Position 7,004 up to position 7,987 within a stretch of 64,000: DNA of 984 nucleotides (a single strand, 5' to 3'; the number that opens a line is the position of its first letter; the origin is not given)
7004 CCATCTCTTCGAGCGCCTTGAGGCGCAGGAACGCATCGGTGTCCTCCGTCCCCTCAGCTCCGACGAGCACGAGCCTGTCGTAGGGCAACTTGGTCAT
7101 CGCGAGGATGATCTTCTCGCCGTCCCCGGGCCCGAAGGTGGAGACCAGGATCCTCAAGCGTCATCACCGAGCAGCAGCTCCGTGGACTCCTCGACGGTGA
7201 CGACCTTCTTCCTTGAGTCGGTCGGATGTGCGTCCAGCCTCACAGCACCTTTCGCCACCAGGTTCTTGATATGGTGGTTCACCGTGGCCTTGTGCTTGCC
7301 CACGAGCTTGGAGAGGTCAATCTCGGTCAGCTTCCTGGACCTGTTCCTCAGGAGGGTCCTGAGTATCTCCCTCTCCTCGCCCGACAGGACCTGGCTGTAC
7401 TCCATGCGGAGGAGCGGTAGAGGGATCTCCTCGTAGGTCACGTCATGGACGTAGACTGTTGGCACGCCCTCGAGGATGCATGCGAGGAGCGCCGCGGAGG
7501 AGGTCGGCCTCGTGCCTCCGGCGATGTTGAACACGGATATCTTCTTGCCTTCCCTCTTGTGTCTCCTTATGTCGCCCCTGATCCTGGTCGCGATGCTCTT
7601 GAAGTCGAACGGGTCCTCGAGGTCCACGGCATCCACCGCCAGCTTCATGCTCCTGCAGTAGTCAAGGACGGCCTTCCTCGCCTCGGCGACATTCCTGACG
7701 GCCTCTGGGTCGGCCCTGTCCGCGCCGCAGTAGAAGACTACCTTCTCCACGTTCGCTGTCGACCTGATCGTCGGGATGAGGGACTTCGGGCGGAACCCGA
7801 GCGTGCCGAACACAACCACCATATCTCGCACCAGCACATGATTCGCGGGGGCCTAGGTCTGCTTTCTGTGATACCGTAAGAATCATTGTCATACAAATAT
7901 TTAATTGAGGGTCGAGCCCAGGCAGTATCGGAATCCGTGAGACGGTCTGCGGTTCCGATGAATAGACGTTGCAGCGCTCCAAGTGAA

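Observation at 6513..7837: A tandem pair of Csa3-like CARF-wHTH regulators with no CRISPR-Cas locus in view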

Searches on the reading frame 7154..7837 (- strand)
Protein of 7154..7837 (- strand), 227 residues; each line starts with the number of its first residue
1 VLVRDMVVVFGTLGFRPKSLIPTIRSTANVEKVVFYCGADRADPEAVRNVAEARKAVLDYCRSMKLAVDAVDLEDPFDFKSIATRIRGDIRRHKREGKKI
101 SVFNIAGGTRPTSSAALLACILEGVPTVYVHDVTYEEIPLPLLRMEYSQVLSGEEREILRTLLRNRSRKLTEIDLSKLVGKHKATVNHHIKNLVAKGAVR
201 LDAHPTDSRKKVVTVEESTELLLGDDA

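Call 3: search_protein_families(library=pfam, proteins=[window:7154-7837:-], max_evalue=1)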
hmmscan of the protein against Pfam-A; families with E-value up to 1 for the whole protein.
window:7154-7837:- (227 aa): 14 families
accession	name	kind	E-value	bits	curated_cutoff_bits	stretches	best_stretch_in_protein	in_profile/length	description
PF09651.16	Cas_APE2256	-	9.5e-08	32.4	24.8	1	79-142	73-135/136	CRISPR-associated protein (Cas_APE2256)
PF19810.5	HFX_2341_N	-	2e-05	25.4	30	1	24-131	18-116/120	HFX_2341-like, N-terminal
PF13412.12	HTH_24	-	0.00024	21.1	21.9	1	156-199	6-47/48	Winged helix-turn-helix DNA-binding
PF12802.13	MarR_2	-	0.00043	20.8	27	1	153-209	5-60/61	MarR family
PF22662.2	Csa3_N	-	0.00064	20.2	27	1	9-124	3-112/120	Csa3 CRISPR-associated Rossmann-like domain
PF01047.28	MarR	-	0.0012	19.2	24.6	1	157-210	7-58/59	MarR family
PF12840.13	HTH_20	-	0.0022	18.4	27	1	156-200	7-49/51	Helix-turn-helix domain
PF25212.1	HVO_A0114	-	0.0049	17.1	27.6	1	148-214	17-78/84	HVO_A0114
PF01022.26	HTH_5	-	0.007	16.7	22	1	157-197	6-43/47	Bacterial regulatory protein, arsR family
PF01978.25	TrmB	-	0.0093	16.2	25.6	1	151-201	6-54/68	Sugar-specific transcriptional regulator TrmB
PF09339.16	HTH_IclR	-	0.024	14.8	22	1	158-202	8-51/52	IclR helix-turn-helix domain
PF13730.12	HTH_36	-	0.061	13.6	25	1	175-197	31-53/55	Helix-turn-helix domain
PF03965.22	Penicillinase_R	-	0.13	13.1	22.6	1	152-201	2-53/115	Penicillinase repressor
PF08279.18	HTH_11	-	0.15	12.4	25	1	156-205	3-50/55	HTH domain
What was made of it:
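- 7154..7822 (-): Gene A: CARF3-clade CARF + winged-HTH protein, 222 aa. The ORF extends to GTG 7837, but ATG 7822 is the likely start. The stop TGA is at 7154-7156. Pfam PF09651 above cut-off (call 3).
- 7157..7390 (-): Winged-HTH domain of A (about residues 145-222), with recognition helix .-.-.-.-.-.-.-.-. (residues 176-184). Sub-threshold MarR/HTH_24 hits (call 3).
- PF09651 is above cut-off for A (call 3).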

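Call 4: search_protein_families(library=ncbifam, proteins=[window:7154-7837:-], max_evalue=1)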
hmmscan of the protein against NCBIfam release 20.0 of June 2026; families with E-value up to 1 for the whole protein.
window:7154-7837:- (227 aa): 13 families
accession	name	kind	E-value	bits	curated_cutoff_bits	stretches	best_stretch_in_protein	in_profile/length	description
TIGR01884.1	cas_HTH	subfamily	2.2e-09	37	60.2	1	11-200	4-187/202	CRISPR-associated CARF protein Csa3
NF053755.1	MsvR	equivalog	1.9e-07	31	220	1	156-215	16-72/236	transcriptional factor MsvR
TIGR02619.1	TIGR02619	domain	1.2e-06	28.4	37.45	1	81-142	87-148/149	putative CRISPR-associated protein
NF053606.1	Sta1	subfamily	0.00023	21.2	80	1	151-201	18-66/100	Sta1 family transcriptional regulator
NF040939.2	trans_reg_lrs14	equivalog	0.00077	19.5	90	1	151-200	19-67/103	Lrs14 family HTH-type transcriptional regulator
NF053814.1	teico_TcaR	equivalog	0.0013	18.8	170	1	144-217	31-102/151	MarR family transcriptional regulator TcaR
NF041413.1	ArsR_Rv2640c_fam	equivalog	0.0085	16.5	155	1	158-202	47-91/118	Rv2640c family ArsR-like transcriptional regulator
NF052438.1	TransRegRv0880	equivalog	0.027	14.3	220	1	189-225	68-104/143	Rv0880 family HTH-type transcriptional regulator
NF000402.1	vanR-B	exception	0.035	13.5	480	1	151-196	150-200/219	vancomycin resistance response regulator transcription factor VanR-B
TIGR01387.1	cztR_silR_copR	subfamily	0.036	13.7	279.2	1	52-105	77-127/218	heavy metal response regulator transcription factor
TIGR02710.1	TIGR02710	equivalog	0.037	13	83.9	1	31-183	13-145/384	TIGR02710 family CRISPR-associated CARF protein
TIGR01889.1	Staph_reg_Sar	paralog_domain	0.062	13.6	62.6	1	148-217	20-91/109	staphylococcal accessory regulator family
NF033545.0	transpos_IS630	equivalog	0.063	12.7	100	1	165-222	8-65/299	IS630 family transposase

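Call 12: find_homologous_proteins(query=window:7154-7837:-)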
Query window:7154-7837:- (227 aa): 289 proteins with E <= 0.001 among 895 candidates; the best 120 are listed.
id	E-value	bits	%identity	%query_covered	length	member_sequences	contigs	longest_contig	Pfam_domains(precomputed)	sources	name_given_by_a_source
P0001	4.3e-139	479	100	98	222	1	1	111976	PF09651.17,PF22662.4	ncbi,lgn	-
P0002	4.2e-126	437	89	97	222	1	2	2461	PF12840.14,PF09651.17,PF22662.4,PF19810.6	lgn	-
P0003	1.4e-119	415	82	98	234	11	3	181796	PF01047.29,PF09651.17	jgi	jgi:CRISPR locus-related DNA-binding protein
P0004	7.4e-119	413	84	97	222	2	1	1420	PF12840.14,PF09651.17,PF22662.4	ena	-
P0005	1.5e-117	409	81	98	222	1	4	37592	PF13412.13,PF09651.17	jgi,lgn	jgi:DNA-binding MarR family transcriptional regulator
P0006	4.1e-117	407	81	97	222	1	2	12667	PF09651.17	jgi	jgi:CRISPR locus-related DNA-binding protein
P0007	1.8e-116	405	81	97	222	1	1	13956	PF01047.29,PF13412.13,PF09651.17,PF22662.4,PF19810.6,PF12802.14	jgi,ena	-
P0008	2.1e-116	405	81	97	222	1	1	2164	PF12840.14,PF09651.17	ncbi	-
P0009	2.2e-116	405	80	97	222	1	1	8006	PF09651.17,PF22662.4,PF19810.6,PF12802.14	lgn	-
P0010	2.6e-116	405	80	97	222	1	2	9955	PF01047.29,PF09651.17,PF22662.4,PF19810.6,PF12802.14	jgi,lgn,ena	-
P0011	2.7e-116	405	80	97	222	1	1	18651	PF01047.29,PF09651.17,PF22662.4,PF19810.6,PF12802.14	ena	-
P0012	2.8e-116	404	81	98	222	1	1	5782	PF09651.17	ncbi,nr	ncbi:MAG TPA: hypothetical protein VJ489_02265 [Thermoplasmata archaeon]|nr:hypothetical protein [Th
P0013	3.9e-116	404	81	97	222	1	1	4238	PF09651.17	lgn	-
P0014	4.1e-116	404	81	97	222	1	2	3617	PF09651.17,PF22662.4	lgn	-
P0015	4.3e-116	404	80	97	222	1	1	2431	PF01047.29,PF09651.17,PF22662.4,PF19810.6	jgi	jgi:CRISPR locus-related DNA-binding protein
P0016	5.8e-116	403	80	97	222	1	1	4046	PF09651.17,PF22662.4,PF19810.6,PF12802.14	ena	-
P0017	7.9e-116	403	80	97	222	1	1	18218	PF09651.17,PF22662.4,PF19810.6,PF12802.14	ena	-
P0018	7.9e-116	403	79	98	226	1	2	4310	PF09651.17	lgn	-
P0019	8.0e-116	403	80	97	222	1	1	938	PF09651.17,PF22662.4,PF19810.6,PF12802.14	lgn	-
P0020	1.2e-115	402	81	97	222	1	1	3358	PF09651.17,PF22662.4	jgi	-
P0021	1.5e-115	402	79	97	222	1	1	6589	PF09651.17,PF22662.4,PF19810.6,PF12802.14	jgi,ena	-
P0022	2.1e-115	402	80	97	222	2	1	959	PF01047.29,PF13412.13,PF09651.17,PF22662.4,PF19810.6,PF12802.14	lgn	-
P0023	2.2e-115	402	81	97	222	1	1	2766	PF09651.17,PF22662.4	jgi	-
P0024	2.8e-115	401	78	97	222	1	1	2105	PF09651.17,PF22662.4,PF19810.6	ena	-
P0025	4.0e-115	401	80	97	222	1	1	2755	PF12840.14,PF09651.17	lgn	-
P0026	5.3e-115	400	80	97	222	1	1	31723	PF09651.17,PF22662.4,PF12802.14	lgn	-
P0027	5.4e-115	400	79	97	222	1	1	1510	PF09651.17,PF22662.4,PF19810.6,PF12802.14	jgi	-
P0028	6.3e-115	400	79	97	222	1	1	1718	PF09651.17,PF22662.4,PF19810.6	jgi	jgi:CRISPR locus-related DNA-binding protein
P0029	8.5e-115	400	79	97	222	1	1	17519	PF09651.17,PF22662.4,PF19810.6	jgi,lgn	jgi:CRISPR locus-related DNA-binding protein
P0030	9.2e-115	399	79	97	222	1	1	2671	PF09651.17,PF19810.6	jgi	-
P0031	9.5e-115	399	81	97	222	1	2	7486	PF01047.29,PF09651.17,PF22662.4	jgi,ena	-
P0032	1.4e-114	399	79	97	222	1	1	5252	PF09651.17,PF22662.4,PF19810.6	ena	-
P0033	2.0e-114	398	82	96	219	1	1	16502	PF09651.17,PF22662.4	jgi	-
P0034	2.3e-114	398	78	98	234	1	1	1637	PF09651.17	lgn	-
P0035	2.3e-114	398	81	97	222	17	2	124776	PF12840.14,PF09651.17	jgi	jgi:CRISPR locus-related DNA-binding protein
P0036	3.4e-114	398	81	96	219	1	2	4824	PF09651.17,PF22662.4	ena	-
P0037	3.5e-114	398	82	96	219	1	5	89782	PF09651.17,PF22662.4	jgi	-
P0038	4.7e-114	397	79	97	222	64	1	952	PF01047.29,PF12840.14,PF09651.17,PF22662.4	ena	-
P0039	5.1e-114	397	80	97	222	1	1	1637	PF09651.17,PF22662.4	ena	-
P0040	6.1e-114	397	79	97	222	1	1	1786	PF09651.17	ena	-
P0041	6.1e-114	397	81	96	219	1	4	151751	PF09651.17,PF22662.4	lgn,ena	-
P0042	7.8e-114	396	80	97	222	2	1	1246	PF09651.17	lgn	-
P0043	8.3e-114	396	81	96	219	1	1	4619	PF09651.17,PF22662.4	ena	-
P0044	9.2e-114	396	81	96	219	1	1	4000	PF09651.17,PF22662.4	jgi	-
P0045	9.7e-114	396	80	98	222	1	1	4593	PF09651.17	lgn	-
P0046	1.6e-113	395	81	96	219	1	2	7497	PF09651.17,PF22662.4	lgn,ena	-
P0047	1.7e-113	395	81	96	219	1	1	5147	PF09651.17,PF22662.4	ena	-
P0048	2.0e-113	395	78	100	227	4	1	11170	PF12840.14,PF09651.17,PF22662.4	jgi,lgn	-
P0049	2.2e-113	395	80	96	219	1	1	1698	PF09651.17,PF22662.4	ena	-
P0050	2.3e-113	395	78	97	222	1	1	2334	PF09651.17,PF22662.4,PF19810.6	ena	-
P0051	4.5e-113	394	78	97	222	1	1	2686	PF01047.29,PF12840.14,PF09651.17,PF22662.4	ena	-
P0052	6.7e-113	393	80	97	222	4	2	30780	PF01047.29,PF13412.13,PF09651.17,PF22662.4,PF12802.14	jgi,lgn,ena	-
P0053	1.2e-112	393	79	97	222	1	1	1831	PF09651.17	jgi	jgi:CRISPR locus-related DNA-binding protein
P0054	1.3e-112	393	79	97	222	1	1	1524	PF01047.29,PF09651.17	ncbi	-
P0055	3.1e-112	391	75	98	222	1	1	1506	PF09651.17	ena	-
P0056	4.2e-112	391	78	97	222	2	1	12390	PF01047.29,PF12840.14,PF09651.17,PF22662.4,PF12802.14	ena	-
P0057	4.2e-112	391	81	97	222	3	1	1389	PF01047.29,PF09651.17,PF22662.4,PF12802.14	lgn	-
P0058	9.9e-112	390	77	97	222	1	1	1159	PF01047.29,PF12840.14,PF09651.17,PF19810.6,PF12802.14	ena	-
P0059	1.0e-111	390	78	98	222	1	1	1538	PF12840.14,PF09651.17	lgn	-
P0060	1.6e-111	389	77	98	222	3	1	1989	PF09651.17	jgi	jgi:CRISPR locus-related DNA-binding protein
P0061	1.6e-111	389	77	97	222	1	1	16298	PF01047.29,PF12840.14,PF09651.17,PF22662.4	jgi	-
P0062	1.6e-111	389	77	97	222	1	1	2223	PF09651.17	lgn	-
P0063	1.7e-111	389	76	97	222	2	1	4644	PF09651.17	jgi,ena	-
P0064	2.2e-111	388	75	98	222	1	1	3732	PF09651.17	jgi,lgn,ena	-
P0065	2.5e-111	388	78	97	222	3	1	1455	PF12840.14,PF09651.17,PF22662.4,PF19810.6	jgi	-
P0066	2.8e-111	388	77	97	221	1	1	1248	PF09651.17,PF22662.4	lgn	-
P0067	2.9e-111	388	77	98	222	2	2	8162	PF12840.14,PF09651.17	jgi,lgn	-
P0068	3.4e-111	388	77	97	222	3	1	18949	PF09651.17,PF22662.4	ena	-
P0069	3.6e-111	388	77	97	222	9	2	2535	PF09651.17,PF22662.4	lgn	-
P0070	4.7e-111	387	77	97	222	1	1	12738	PF09651.17,PF22662.4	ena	-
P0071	4.8e-111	387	77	97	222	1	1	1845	PF09651.17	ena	-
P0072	5.8e-111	387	76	97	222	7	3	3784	PF09651.17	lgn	-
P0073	8.7e-111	387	77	98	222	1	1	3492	PF12840.14,PF09651.17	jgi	-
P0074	9.2e-111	386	76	97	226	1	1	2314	PF01047.29,PF12840.14,PF09651.17,PF22662.4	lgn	-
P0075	1.0e-110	386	77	97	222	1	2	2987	PF09651.17,PF22662.4,PF19810.6,PF12802.14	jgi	jgi:CRISPR locus-related DNA-binding protein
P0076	1.8e-110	386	76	97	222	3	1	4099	PF13412.13,PF09651.17,PF22662.4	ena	-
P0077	1.9e-110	385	76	97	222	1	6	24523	PF09651.17,PF22662.4,PF19810.6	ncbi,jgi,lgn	jgi:CRISPR locus-related DNA-binding protein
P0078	1.9e-110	385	77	97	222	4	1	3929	PF09651.17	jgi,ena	-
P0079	2.4e-110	385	77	97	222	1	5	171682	PF09651.17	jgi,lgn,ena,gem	-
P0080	2.5e-110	385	77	97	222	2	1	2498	PF09651.17,PF22662.4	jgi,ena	-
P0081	3.7e-110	384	77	97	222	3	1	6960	PF01047.29,PF09651.17,PF22662.4,PF19810.6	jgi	jgi:CRISPR locus-related DNA-binding protein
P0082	4.2e-110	384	76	97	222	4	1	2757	PF09651.17,PF22662.4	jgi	-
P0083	4.4e-110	384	76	97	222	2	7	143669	PF09651.17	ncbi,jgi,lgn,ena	ncbi:MAG TPA: hypothetical protein VF374_03130 [Thermoplasmata archaeon]|jgi:CRISPR locus-related DN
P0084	4.8e-110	384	78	97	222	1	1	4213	PF09651.17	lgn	-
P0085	5.0e-110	384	77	97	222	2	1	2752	PF09651.17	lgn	-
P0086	6.7e-110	384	76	97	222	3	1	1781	PF01047.29,PF12840.14,PF13412.13,PF09651.17,PF22662.4,PF19810.6,PF12802.14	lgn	-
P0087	7.0e-110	384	76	97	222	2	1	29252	PF09651.17,PF22662.4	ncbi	-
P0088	8.7e-110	383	74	98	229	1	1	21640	PF09651.17,PF22662.4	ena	-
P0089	9.7e-110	383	75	97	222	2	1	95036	PF01047.29,PF09651.17,PF22662.4,PF19810.6,PF12802.14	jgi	-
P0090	9.9e-110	383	77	97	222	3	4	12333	PF09651.17,PF22662.4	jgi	jgi:CRISPR locus-related DNA-binding protein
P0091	2.3e-109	382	77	97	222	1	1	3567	PF09651.17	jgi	jgi:CRISPR locus-related DNA-binding protein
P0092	5.3e-109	381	77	97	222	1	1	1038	PF01047.29,PF12840.14,PF13412.13,PF09651.17,PF01022.27,PF22662.4,PF19810.6,PF12802.14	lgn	-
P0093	8.1e-109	380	78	97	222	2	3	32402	PF09651.17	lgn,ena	-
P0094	8.8e-109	380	77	97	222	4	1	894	PF01047.29,PF12840.14,PF09651.17,PF22662.4,PF19810.6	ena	-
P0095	9.3e-109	380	77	97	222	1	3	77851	PF09651.17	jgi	-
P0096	1.3e-108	379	73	97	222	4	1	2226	PF01047.29,PF12840.14,PF09651.17,PF22662.4,PF19810.6,PF12802.14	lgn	-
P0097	2.3e-108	379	76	97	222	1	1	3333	PF01047.29,PF09651.17,PF22662.4,PF19810.6,PF12802.14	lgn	-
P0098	2.5e-108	378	78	97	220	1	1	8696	PF09651.17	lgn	-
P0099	6.7e-108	377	74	97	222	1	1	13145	PF13412.13,PF09651.17,PF22662.4,PF19810.6,PF12802.14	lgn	-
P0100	7.1e-108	377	76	97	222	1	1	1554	PF09651.17,PF22662.4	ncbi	-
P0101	9.1e-108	377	74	97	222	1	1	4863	PF01047.29,PF13412.13,PF09651.17,PF22662.4,PF12802.14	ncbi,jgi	jgi:putative CRISPR-associated protein (TIGR02619 family)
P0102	9.8e-108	377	73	100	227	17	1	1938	PF01047.29,PF13412.13,PF09651.17,PF22662.4,PF12802.14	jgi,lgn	jgi:CRISPR locus-related DNA-binding protein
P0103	1.1e-107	376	74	97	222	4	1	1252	PF09651.17,PF22662.4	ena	-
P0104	1.1e-107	376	75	97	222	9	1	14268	PF09651.17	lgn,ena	-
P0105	1.3e-107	376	77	97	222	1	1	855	PF01047.29,PF09651.17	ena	-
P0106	2.2e-107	375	75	97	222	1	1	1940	PF09651.17,PF22662.4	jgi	-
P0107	2.3e-107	375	75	97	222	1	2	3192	PF09651.17,PF22662.4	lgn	-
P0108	3.0e-107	375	73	97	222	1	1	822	PF12840.14,PF13412.13,PF09651.17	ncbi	-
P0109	3.0e-107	375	75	97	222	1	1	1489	PF09651.17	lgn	-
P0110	3.1e-107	375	73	97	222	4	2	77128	PF09651.17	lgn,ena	-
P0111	4.0e-107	375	73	97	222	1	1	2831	PF01047.29,PF12840.14,PF13412.13,PF09651.17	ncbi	-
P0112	5.8e-107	374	75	97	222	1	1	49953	PF09651.17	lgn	-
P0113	5.8e-107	374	75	98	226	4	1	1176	PF09651.17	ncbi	-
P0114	1.0e-106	373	73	97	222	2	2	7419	PF12840.14,PF09651.17,PF22662.4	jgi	jgi:CRISPR locus-related DNA-binding protein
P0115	1.2e-106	373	75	97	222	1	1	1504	PF01047.29,PF12840.14,PF13412.13,PF09651.17,PF01022.27,PF22662.4,PF19810.6,PF12802.14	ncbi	-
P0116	1.3e-106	373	74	97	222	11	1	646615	PF09651.17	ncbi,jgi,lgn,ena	jgi:putative CRISPR-associated protein (TIGR02619 family)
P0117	1.5e-106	373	75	98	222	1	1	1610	PF09651.17,PF22662.4,PF19810.6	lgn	-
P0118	1.7e-106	373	74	97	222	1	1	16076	PF12840.14,PF09651.17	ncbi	-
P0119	1.8e-106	372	73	97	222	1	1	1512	PF09651.17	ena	-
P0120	2.5e-106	372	74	97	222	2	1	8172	PF09651.17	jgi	-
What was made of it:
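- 7154..7822 (-): Homologues are 222 aa and 73-89% identical (call 12).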

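Call 15: find_encoding_contigs(protein=P0116, flank=10000, max_places=4)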
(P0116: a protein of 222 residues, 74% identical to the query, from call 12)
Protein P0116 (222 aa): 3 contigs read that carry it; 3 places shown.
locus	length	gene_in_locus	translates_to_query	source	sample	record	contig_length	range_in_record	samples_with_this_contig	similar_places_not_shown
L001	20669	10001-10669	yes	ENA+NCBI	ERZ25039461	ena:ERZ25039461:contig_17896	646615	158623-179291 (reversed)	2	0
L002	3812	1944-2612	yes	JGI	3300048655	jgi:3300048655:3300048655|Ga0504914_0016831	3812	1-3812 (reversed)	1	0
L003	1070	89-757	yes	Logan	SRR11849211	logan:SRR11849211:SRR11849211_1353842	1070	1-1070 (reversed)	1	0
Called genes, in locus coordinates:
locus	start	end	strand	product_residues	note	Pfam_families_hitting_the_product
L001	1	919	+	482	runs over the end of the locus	PF13424:TPR_12 (faint), PF07719:TPR_2 (faint), PF13181:TPR_8 (faint), PF13414:TPR_11 (faint), PF13428:TPR_14 (faint), PF13432:TPR_16 (weak), PF14559:TPR_19 (weak), PF00515:TPR_1 (weak), +1 more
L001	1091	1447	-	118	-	-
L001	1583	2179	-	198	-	-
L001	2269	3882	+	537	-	PF12895:ANAPC3 (faint), PF13174:TPR_6 (faint), PF13176:TPR_7 (faint), PF13414:TPR_11 (weak), PF23914:TPR_CcmH_CycH (weak), PF14559:TPR_19 (weak), PF00515:TPR_1 (weak), PF07719:TPR_2 (weak), +9 more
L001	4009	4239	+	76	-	-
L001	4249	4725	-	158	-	PF12641:Flavodoxin_3, PF12724:Flavodoxin_5, PF00258:Flavodoxin_1, PF03358:FMN_red (weak)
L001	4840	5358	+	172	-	-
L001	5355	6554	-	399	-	PF00155:Aminotran_1_2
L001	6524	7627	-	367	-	PF08240:ADH_N, PF16912:Glu_dehyd_C (weak), PF00107:ADH_zinc_N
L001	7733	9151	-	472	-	PF12706:Lactamase_B_2, PF00753:Lactamase_B (weak)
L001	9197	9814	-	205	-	PF13419:HAD_2, PF00702:Hydrolase (weak)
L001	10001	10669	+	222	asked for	PF09651:Cas_APE2256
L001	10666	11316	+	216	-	-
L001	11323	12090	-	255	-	PF03029:ATP_bind_1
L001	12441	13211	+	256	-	PF23023:Anti-Pycsar_Apyc1 (weak), PF00753:Lactamase_B, PF12706:Lactamase_B_2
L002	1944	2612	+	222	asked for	PF09651:Cas_APE2256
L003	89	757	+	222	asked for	PF09651:Cas_APE2256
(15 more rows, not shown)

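Call 16: search_solved_structures(query=window:7154-7837:-, max_evalue=10, show_alignments=2)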
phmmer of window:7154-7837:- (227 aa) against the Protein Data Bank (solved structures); distinct sequences matched with E-value up to 10: 8.
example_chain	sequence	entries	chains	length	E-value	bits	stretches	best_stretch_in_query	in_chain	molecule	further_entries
1uly_A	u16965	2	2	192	0.02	17.8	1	151-201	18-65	hypothetical protein PH1932 | hypothetical transcription regulator protein, PH1932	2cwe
8phj_X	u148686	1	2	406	0.039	16.8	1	86-163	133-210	CRISPR-associated protein, APE2256 family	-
8phb_A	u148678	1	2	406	0.039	16.8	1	86-163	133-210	CRISPR-associated protein, APE2256 family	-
6jqs_A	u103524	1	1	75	0.059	16.2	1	144-199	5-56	DNA-binding response regulator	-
7r3g_B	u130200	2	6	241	0.24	14.2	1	137-196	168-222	Regulatory protein RhlR | PROSS optimized variant of RhlR with 75 mutations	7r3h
7dvn_A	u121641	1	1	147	0.5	13.2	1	152-216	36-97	MarR family transcriptional regulator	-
2rvc_A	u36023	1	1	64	0.8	12.5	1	155-197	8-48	Interferon-inducible and double-stranded-dependent eIF-2kinase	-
4kmf_A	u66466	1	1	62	0.8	12.5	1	155-197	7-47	Interferon-inducible and double-stranded-dependent eIF-2kinase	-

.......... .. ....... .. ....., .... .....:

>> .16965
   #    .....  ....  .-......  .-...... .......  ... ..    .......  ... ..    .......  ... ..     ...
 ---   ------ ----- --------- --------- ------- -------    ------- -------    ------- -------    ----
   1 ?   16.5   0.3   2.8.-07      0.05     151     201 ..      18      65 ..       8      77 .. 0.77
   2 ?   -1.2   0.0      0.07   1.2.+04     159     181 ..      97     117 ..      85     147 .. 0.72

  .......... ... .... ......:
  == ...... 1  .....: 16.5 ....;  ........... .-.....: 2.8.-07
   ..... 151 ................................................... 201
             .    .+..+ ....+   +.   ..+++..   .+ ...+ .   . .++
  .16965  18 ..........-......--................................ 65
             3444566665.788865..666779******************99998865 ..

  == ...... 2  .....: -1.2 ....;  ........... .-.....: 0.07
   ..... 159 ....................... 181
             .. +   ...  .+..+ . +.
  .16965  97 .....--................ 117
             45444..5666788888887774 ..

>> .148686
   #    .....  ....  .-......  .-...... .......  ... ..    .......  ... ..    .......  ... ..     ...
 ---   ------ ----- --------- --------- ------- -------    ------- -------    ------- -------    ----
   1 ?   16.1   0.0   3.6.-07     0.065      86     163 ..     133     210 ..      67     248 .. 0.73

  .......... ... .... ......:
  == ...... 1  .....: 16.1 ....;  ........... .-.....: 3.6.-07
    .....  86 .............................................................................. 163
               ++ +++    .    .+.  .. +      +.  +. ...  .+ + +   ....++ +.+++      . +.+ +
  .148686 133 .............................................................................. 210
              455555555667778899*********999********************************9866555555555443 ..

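Call 23: search_solved_structures(query=A1, max_evalue=1, show_alignments=3)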
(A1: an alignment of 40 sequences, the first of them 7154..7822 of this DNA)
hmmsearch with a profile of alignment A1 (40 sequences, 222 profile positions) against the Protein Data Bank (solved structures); distinct sequences matched with E-value up to 1: 37.
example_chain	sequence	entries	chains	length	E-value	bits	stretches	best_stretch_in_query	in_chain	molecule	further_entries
8phj_X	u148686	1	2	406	0.0051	19.6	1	66-161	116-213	CRISPR-associated protein, APE2256 family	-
8phb_A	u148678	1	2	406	0.0051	19.6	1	66-161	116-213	CRISPR-associated protein, APE2256 family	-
5f6f_A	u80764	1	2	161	0.0055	19.5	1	146-213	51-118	MarR family regulatory protein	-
3tgn_A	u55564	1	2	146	0.0059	19.4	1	147-209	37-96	Adc operon repressor AdcR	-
1uly_A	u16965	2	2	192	0.0083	18.9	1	146-199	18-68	hypothetical protein PH1932 | hypothetical transcription regulator protein, PH1932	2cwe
5ffx_A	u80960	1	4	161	0.0095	18.7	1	146-213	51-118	MarR family regulatory protein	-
7wze_Y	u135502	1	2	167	0.013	18.3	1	145-210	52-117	Uncharacterized HTH-type transcriptional regulator YetL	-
7dvn_A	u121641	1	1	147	0.023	17.4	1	147-212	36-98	MarR family transcriptional regulator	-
4l9t_A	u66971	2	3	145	0.032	17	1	147-213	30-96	MepR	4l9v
4l9n_A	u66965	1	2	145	0.034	16.9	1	147-213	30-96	MepR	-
4ld5_A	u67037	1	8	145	0.035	16.8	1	147-213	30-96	MepR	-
5fb2_A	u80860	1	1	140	0.037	16.8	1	146-213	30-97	MarR family regulatory protein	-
3eco_A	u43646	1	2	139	0.039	16.7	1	147-213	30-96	MepR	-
4l9j_A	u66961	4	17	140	0.04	16.7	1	147-213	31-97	MepR | MarR family regulatory protein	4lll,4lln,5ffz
7r3g_B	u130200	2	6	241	0.047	16.4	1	145-191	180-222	Regulatory protein RhlR | PROSS optimized variant of RhlR with 75 mutations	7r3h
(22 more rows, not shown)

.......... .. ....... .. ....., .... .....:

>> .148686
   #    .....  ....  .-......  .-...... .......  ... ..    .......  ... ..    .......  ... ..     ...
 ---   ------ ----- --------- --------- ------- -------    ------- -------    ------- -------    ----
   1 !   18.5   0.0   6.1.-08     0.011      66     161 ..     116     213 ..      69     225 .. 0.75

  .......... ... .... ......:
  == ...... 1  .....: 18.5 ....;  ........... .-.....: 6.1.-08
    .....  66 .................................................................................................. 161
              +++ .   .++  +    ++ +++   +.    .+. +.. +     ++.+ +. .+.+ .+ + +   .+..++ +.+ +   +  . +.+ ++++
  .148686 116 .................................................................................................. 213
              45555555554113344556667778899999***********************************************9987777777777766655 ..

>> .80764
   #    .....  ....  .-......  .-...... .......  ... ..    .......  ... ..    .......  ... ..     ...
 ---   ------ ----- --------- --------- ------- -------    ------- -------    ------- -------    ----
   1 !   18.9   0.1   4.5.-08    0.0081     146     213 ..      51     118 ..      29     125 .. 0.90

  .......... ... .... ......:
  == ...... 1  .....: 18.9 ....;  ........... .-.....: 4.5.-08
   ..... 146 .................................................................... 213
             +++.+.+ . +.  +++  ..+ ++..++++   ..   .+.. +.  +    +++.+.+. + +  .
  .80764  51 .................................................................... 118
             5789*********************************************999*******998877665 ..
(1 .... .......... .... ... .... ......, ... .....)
